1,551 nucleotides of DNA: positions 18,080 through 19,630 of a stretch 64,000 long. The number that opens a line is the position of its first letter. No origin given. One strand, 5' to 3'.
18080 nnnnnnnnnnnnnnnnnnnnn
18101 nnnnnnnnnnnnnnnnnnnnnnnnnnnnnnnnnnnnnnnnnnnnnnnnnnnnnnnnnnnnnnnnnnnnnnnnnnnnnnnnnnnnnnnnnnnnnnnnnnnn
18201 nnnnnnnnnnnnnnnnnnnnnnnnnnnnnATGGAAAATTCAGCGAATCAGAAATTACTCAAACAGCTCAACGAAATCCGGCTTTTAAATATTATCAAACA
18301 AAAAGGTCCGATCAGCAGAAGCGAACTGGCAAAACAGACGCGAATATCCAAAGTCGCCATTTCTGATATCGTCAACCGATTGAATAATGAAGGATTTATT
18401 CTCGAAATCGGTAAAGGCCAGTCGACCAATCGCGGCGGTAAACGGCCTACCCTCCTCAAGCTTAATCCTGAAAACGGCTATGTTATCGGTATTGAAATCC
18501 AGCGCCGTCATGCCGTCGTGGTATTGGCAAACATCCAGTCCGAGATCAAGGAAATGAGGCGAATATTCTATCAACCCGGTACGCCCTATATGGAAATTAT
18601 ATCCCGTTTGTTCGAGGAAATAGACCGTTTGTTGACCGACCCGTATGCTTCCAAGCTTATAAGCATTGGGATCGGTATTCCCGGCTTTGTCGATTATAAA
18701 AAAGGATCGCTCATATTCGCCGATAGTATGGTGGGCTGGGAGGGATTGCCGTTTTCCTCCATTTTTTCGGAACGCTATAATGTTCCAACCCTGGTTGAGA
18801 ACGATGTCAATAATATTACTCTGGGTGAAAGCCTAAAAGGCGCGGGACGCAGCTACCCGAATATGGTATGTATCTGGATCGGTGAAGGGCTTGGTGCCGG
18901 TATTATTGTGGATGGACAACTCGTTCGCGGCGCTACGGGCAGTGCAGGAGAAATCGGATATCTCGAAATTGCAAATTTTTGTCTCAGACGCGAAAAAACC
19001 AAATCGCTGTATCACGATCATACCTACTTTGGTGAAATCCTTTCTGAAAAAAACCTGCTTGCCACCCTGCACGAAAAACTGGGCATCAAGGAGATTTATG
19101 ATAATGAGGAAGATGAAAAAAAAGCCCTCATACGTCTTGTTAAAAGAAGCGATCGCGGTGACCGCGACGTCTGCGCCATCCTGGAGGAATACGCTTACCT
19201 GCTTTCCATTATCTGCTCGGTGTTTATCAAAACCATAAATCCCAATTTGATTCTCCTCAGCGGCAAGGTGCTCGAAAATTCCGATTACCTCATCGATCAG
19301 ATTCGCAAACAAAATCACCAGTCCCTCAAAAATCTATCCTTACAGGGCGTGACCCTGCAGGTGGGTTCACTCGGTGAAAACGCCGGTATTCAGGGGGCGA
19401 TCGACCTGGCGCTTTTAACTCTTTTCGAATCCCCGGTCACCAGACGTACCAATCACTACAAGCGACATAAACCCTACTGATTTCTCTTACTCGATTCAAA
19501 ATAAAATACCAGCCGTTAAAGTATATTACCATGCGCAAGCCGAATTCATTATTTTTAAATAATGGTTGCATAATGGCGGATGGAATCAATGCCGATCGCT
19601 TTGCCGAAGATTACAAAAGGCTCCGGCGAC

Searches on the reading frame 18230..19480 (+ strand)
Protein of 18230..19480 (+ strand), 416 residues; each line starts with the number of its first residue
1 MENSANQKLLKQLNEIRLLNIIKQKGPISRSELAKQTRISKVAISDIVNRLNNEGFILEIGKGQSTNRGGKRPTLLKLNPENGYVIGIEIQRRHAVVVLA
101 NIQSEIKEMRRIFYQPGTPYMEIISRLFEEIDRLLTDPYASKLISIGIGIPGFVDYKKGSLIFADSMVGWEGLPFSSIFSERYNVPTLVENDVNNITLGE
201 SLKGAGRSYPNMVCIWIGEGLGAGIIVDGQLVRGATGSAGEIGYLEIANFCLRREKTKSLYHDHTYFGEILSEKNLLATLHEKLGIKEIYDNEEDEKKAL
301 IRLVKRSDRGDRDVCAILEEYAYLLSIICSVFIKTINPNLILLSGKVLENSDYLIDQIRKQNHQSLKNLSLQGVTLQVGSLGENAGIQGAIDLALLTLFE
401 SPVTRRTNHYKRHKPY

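Call 85: search_protein_families(library=pfam, proteins=[window:18230-19480:+], max_evalue=0.00001)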
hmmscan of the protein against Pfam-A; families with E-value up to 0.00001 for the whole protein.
window:18230-19480:+ (416 aa): 4 families
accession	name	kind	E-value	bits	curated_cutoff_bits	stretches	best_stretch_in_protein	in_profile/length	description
PF00480.26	ROK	-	2.5e-39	136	22.9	1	86-394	2-291/294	ROK family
PF01047.28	MarR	-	1.1e-06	28.8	24.6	1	14-57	4-47/59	MarR family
PF13412.12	HTH_24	-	1.2e-06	28.4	21.9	1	14-57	4-47/48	Winged helix-turn-helix DNA-binding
PF12802.13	MarR_2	-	8.4e-06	26.3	27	0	14-57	6-50/61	MarR family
